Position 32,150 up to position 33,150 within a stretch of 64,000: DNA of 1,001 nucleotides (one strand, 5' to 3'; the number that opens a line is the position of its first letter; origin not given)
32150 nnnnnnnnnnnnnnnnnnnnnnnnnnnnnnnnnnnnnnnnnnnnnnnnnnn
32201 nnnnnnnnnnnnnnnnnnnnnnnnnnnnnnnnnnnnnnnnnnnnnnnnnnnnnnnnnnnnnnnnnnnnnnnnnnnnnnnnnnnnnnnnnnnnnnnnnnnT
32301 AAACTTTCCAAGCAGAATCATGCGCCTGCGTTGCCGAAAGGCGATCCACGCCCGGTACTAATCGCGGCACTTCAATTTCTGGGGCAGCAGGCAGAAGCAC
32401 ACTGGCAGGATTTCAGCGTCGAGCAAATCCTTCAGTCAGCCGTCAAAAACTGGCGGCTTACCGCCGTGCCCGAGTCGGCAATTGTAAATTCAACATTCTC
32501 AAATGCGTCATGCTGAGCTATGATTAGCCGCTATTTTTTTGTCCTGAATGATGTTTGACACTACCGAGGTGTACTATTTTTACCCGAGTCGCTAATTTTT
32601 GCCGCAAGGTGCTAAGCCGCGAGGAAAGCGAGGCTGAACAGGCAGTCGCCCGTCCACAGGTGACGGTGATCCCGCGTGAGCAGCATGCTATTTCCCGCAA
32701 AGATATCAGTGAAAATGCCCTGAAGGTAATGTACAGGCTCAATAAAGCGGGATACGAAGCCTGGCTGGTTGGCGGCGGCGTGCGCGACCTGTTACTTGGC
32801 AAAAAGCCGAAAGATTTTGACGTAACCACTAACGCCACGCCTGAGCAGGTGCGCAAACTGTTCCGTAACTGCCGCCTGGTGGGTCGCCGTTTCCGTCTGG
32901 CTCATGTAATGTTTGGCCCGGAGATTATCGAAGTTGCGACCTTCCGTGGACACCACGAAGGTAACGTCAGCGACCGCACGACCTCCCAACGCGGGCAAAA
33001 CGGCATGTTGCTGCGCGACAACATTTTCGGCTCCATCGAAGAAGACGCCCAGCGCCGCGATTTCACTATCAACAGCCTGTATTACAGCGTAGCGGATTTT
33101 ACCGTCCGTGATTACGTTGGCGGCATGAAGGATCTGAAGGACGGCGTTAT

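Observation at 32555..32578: pcnB apparently initiates at a non-canonical AUU codon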

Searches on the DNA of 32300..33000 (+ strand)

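Call 3: search_dna_similar(query=window:32300-33000:+, collection=ecoli_genomes, mode=near, max_rows=12)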
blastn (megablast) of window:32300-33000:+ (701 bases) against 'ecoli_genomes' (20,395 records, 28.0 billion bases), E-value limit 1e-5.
Records with a match: 5425; places in all: 5426; records where one place covers at least 80% of the query: 5424.
Genomes with a match: 5425 of 5426; with a place that covers at least 80% of the query: 5424. Places per genome that has any: lowest 1, median 1, highest 2. On chromosomes: 5423 places; on plasmids: 3.
Best place of each record, by identity: >=99% 3170; 95-99% 2255.
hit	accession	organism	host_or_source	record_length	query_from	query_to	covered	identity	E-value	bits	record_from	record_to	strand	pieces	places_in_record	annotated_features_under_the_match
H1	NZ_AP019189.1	Escherichia coli strain M217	Homo sapiens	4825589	1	701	100%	100.0%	0e+0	1295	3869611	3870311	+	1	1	pcnB: polynucleotide adenylyltransferase PcnB | gluQRS: tRNA glutamyl-Q(34) synthetase GluQRS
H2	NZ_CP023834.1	Escherichia coli strain 4/2-1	Homo sapiens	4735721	1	701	100%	100.0%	0e+0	1295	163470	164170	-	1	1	pcnB: polynucleotide adenylyltransferase PcnB | gluQRS: tRNA glutamyl-Q(34) synthetase GluQRS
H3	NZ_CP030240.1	Escherichia coli strain ER1709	-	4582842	1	701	100%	100.0%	0e+0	1295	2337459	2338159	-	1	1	pcnB: polynucleotide adenylyltransferase PcnB | gluQRS: tRNA glutamyl-Q(34) synthetase GluQRS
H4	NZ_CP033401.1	Escherichia coli strain WCHEC020031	Homo sapiens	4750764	1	701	100%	100.0%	0e+0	1295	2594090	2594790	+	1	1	pcnB: polynucleotide adenylyltransferase PcnB | gluQRS: tRNA glutamyl-Q(34) synthetase GluQRS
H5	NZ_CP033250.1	Escherichia coli strain ECCHD184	chicken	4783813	1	701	100%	100.0%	0e+0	1295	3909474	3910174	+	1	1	pcnB: polynucleotide adenylyltransferase PcnB | gluQRS: tRNA glutamyl-Q(34) synthetase GluQRS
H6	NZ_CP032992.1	Escherichia coli strain W5-6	Jin River water W5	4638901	1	701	100%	100.0%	0e+0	1295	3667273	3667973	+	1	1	pcnB: polynucleotide adenylyltransferase PcnB | gluQRS: tRNA glutamyl-Q(34) synthetase GluQRS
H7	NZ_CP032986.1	Escherichia coli strain BE2-5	egret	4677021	1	701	100%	100.0%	0e+0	1295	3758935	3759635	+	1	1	pcnB: polynucleotide adenylyltransferase PcnB | gluQRS: tRNA glutamyl-Q(34) synthetase GluQRS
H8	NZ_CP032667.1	Escherichia coli str. K-12 substr. MG1655 strain K-12 ...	Laboratory strain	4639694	1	701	100%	100.0%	0e+0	1295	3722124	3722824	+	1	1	pcnB: polynucleotide adenylyltransferase PcnB | gluQRS: tRNA glutamyl-Q(34) synthetase GluQRS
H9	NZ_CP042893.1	Escherichia coli strain CFSAN061772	missing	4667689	1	701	100%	100.0%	0e+0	1295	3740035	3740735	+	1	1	pcnB: polynucleotide adenylyltransferase PcnB | gluQRS: tRNA glutamyl-Q(34) synthetase GluQRS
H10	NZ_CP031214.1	Escherichia coli strain C600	Homo sapiens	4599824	1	701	100%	100.0%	0e+0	1295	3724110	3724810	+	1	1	pcnB: polynucleotide adenylyltransferase PcnB | gluQRS: tRNA glutamyl-Q(34) synthetase GluQRS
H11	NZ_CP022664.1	Escherichia coli strain FORC 064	cucumber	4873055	1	701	100%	100.0%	0e+0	1295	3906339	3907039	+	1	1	pcnB: polynucleotide adenylyltransferase PcnB | gluQRS: tRNA glutamyl-Q(34) synthetase GluQRS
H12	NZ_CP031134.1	Escherichia coli strain CFSAN064035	biological fluid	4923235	1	701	100%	100.0%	0e+0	1295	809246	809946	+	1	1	pcnB: polynucleotide adenylyltransferase PcnB | gluQRS: tRNA glutamyl-Q(34) synthetase GluQRS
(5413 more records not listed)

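Call 5: get_annotated_region(hit=H8, flank=2500)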
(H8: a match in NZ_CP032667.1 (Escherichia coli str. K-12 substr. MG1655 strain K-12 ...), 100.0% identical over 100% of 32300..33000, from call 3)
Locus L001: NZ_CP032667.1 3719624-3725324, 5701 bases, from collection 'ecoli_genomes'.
description: Escherichia coli str. K-12 substr. MG1655 strain K-12 chromosome, complete genome
organism: Escherichia coli str. K-12 substr. MG1655 strain K-12 substr. MG1655 (NCBI taxid 511145)
replicon: chromosome; assembly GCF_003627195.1
host: -; source: Laboratory strain; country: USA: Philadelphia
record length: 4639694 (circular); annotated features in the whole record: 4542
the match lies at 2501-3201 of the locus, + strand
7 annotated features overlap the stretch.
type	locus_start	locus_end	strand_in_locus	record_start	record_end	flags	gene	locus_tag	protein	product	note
CDS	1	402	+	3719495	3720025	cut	thpR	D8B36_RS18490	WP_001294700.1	RNA 2',3'-cyclic phosphodiesterase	-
CDS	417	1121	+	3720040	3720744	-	sfsA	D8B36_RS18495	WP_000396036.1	DNA/RNA nuclease SfsA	-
CDS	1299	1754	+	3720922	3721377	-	dksA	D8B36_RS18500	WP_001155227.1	RNA polymerase-binding protein DksA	-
CDS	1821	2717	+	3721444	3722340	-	gluQRS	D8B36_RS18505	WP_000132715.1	tRNA glutamyl-Q(34) synthetase GluQRS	-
CDS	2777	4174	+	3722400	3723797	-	pcnB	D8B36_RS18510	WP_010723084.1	polynucleotide adenylyltransferase PcnB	-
CDS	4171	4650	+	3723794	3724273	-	folK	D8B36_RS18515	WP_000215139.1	2-amino-4-hydroxy-6-hydroxymethyldihydropteridine diphosphokinase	-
CDS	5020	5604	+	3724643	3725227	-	yadN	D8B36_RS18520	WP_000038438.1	fimbrial protein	-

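Call 25: search_dna_similar(query=window:32480-32700:+, collection=ecoli_genomes, mode=near, rows=spread, max_rows=30)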
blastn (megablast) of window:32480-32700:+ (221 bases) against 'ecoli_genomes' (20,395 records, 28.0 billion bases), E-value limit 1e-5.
Records with a match: 5425; places in all: 5426; records where one place covers at least 80% of the query: 5425.
Genomes with a match: 5425 of 5426; with a place that covers at least 80% of the query: 5425. Places per genome that has any: lowest 1, median 1, highest 2. On chromosomes: 5423 places; on plasmids: 3.
Best place of each record, by identity: >=99% 5422; 95-99% 3.
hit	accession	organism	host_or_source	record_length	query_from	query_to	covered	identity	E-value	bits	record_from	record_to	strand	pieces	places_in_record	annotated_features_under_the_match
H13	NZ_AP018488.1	Escherichia coli O157:H7 strain PV15-279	Homo sapiens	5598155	1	221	100%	100.0%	3e-111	409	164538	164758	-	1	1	pcnB: polynucleotide adenylyltransferase PcnB | gluQRS: tRNA glutamyl-Q(34) synthetase GluQRS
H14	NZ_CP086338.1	Escherichia coli strain EJN001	Homo sapiens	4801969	1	221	100%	100.0%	3e-111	409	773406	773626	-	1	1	pcnB: polynucleotide adenylyltransferase PcnB | gluQRS: tRNA glutamyl-Q(34) synthetase GluQRS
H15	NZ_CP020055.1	Escherichia coli strain AR_0069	missing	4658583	1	221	100%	100.0%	3e-111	409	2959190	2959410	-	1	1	pcnB: polynucleotide adenylyltransferase PcnB | gluQRS: tRNA glutamyl-Q(34) synthetase GluQRS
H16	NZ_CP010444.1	Escherichia coli K-12 strain K-12 MG1655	not applicable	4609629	1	221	100%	100.0%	3e-111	409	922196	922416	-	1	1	pcnB: polynucleotide adenylyltransferase PcnB | gluQRS: tRNA glutamyl-Q(34) synthetase GluQRS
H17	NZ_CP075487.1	Escherichia coli strain NT1F34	pig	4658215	1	221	100%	100.0%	3e-111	409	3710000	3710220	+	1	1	pcnB: polynucleotide adenylyltransferase PcnB | gluQRS: tRNA glutamyl-Q(34) synthetase GluQRS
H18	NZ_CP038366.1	Escherichia coli O157:H7 strain F6667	missing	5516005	1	221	100%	100.0%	3e-111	409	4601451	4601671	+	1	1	pcnB: polynucleotide adenylyltransferase PcnB | gluQRS: tRNA glutamyl-Q(34) synthetase GluQRS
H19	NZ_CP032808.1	Escherichia coli strain ERL04-3476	Pork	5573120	1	221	100%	100.0%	3e-111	409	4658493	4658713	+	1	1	pcnB: polynucleotide adenylyltransferase PcnB | gluQRS: tRNA glutamyl-Q(34) synthetase GluQRS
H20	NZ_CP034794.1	Escherichia coli strain 06-3462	missing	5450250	1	221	100%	100.0%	3e-111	409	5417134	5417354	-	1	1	pcnB: polynucleotide adenylyltransferase PcnB | gluQRS: tRNA glutamyl-Q(34) synthetase GluQRS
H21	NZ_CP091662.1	Escherichia coli strain KFu023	river water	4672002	1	221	100%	100.0%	3e-111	409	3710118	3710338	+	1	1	pcnB: polynucleotide adenylyltransferase PcnB | gluQRS: tRNA glutamyl-Q(34) synthetase GluQRS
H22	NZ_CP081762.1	Escherichia coli strain CX21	-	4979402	1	221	100%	100.0%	3e-111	409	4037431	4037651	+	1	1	pcnB: polynucleotide adenylyltransferase PcnB | gluQRS: tRNA glutamyl-Q(34) synthetase GluQRS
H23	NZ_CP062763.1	Escherichia coli O157:H7 strain Z885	Bovine Faeces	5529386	1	221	100%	100.0%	3e-111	409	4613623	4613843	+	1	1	pcnB: polynucleotide adenylyltransferase PcnB | gluQRS: tRNA glutamyl-Q(34) synthetase GluQRS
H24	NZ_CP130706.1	Escherichia coli strain DDG220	dried distillers grain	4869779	1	221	100%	100.0%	3e-111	409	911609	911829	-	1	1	pcnB: polynucleotide adenylyltransferase PcnB | gluQRS: tRNA glutamyl-Q(34) synthetase GluQRS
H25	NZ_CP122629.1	Escherichia coli strain ETEC4088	Sus scrofa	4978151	1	221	100%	100.0%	3e-111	409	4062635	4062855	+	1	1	pcnB: polynucleotide adenylyltransferase PcnB | gluQRS: tRNA glutamyl-Q(34) synthetase GluQRS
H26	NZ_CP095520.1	Escherichia coli strain GN04171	Homo sapiens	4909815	1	221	100%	100.0%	3e-111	409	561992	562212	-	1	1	pcnB: polynucleotide adenylyltransferase PcnB | gluQRS: tRNA glutamyl-Q(34) synthetase GluQRS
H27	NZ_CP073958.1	Escherichia coli strain MB46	Poultry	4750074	1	221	100%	100.0%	3e-111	409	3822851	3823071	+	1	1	pcnB: polynucleotide adenylyltransferase PcnB | gluQRS: tRNA glutamyl-Q(34) synthetase GluQRS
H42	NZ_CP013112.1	Escherichia coli strain YD786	Homo sapiens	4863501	29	221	87%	99.5%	6e-94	351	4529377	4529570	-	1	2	pcnB: polynucleotide adenylyltransferase PcnB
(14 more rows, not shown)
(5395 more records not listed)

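Call 39: search_dna_similar(query=window:32561-32592:+, collection=ecoli_genomes, mode=near, max_evalue=10, rows=spread, max_rows=8)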
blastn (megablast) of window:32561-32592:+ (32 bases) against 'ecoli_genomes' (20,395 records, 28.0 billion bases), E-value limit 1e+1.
Records with a match: 5421; places in all: 5421; records where one place covers at least 80% of the query: 5421.
Genomes with a match: 5421 of 5426; with a place that covers at least 80% of the query: 5421. Places per genome that has any: lowest 1, median 1, highest 1. On chromosomes: 5418 places; on plasmids: 3.
Best place of each record, by identity: >=99% 5421.
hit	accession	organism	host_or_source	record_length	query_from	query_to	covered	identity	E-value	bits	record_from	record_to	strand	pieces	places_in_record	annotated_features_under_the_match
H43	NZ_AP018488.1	Escherichia coli O157:H7 strain PV15-279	Homo sapiens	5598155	1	32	100%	100.0%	1e-7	60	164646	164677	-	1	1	pcnB: polynucleotide adenylyltransferase PcnB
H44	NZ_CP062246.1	Escherichia coli strain AML003_par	not applicable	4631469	1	32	100%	100.0%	1e-7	60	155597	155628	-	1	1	pcnB: polynucleotide adenylyltransferase PcnB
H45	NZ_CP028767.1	Escherichia coli strain A7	Orangutan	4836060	1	32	100%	100.0%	1e-7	60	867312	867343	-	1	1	pcnB: polynucleotide adenylyltransferase PcnB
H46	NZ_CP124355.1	Escherichia coli strain AVS0171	environmental-WWTP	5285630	1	32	100%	100.0%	1e-7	60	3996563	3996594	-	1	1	pcnB: polynucleotide adenylyltransferase PcnB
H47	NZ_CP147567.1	Escherichia coli strain GN02100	Homo sapiens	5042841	1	32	100%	100.0%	1e-7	60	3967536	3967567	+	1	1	pcnB: polynucleotide adenylyltransferase PcnB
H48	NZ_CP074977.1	Escherichia coli strain 12690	Homo sapiens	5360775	1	32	100%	100.0%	1e-7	60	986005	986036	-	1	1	pcnB: polynucleotide adenylyltransferase PcnB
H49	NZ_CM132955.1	Escherichia coli strain 167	Homo sapiens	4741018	1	32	100%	100.0%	1e-7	60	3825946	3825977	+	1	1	pcnB: polynucleotide adenylyltransferase PcnB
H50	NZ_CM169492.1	Escherichia coli strain EC09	Homo sapiens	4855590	1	32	100%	100.0%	1e-7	60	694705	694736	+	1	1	pcnB: polynucleotide adenylyltransferase PcnB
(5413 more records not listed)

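Call 42: get_annotated_region(hit=H43, flank=100)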
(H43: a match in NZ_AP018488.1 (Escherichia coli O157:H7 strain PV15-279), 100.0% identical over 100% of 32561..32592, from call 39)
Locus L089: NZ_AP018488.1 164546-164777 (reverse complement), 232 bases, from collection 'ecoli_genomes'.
description: Escherichia coli O157:H7 strain PV15-279 chromosome, complete genome
organism: Escherichia coli O157:H7 strain PV15-279 (NCBI taxid 83334)
replicon: chromosome; assembly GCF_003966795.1
host: Homo sapiens; source: -; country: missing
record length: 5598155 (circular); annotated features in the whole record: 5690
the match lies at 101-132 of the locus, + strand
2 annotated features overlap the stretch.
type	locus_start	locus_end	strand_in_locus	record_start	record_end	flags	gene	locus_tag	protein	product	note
CDS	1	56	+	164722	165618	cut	gluQRS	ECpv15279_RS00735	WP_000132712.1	tRNA glutamyl-Q(34) synthetase GluQRS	-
CDS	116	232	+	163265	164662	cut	pcnB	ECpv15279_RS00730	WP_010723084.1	polynucleotide adenylyltransferase PcnB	-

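Call 43: get_annotated_region(hit=H45, flank=100)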
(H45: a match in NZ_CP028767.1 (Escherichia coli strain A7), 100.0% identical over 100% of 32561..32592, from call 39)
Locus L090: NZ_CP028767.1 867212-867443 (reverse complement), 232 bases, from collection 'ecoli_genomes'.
description: Escherichia coli strain A7 chromosome, complete genome
organism: Escherichia coli strain A7 (NCBI taxid 562)
replicon: chromosome; assembly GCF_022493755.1
host: Orangutan; source: feces; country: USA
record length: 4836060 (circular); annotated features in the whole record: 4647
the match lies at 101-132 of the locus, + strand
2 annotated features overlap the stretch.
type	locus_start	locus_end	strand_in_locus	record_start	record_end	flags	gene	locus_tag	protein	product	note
CDS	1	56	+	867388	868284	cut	gluQRS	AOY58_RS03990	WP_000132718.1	tRNA glutamyl-Q(34) synthetase GluQRS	-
CDS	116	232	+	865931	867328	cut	pcnB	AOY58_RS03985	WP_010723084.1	polynucleotide adenylyltransferase PcnB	-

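Call 44: get_annotated_region(hit=H42, flank=1500)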
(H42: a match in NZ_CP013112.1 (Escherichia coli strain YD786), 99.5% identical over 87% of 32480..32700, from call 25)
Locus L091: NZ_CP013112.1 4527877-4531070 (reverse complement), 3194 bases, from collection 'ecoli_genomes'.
description: Escherichia coli strain YD786 chromosome, complete genome
organism: Escherichia coli strain YD786 (NCBI taxid 562)
replicon: chromosome; assembly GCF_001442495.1
host: Homo sapiens; source: urine; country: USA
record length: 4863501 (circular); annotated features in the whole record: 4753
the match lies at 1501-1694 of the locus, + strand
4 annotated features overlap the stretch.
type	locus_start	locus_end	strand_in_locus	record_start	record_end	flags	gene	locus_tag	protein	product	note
CDS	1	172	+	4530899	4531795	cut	gluQRS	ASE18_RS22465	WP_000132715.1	tRNA glutamyl-Q(34) synthetase GluQRS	-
CDS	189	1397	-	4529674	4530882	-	-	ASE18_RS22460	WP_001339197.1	IS4-like element ISVsa5 family transposase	-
CDS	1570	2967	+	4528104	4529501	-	pcnB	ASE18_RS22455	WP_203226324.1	polynucleotide adenylyltransferase PcnB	-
CDS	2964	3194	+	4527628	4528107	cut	folK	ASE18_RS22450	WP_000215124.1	2-amino-4-hydroxy-6-hydroxymethyldihydropteridine diphosphokinase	-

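Call 60: search_rna_families(source=window, start=32300, end=32800, threshold=evalue, max_evalue=1)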
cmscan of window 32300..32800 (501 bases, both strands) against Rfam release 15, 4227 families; matches with E-value up to 1: 0.
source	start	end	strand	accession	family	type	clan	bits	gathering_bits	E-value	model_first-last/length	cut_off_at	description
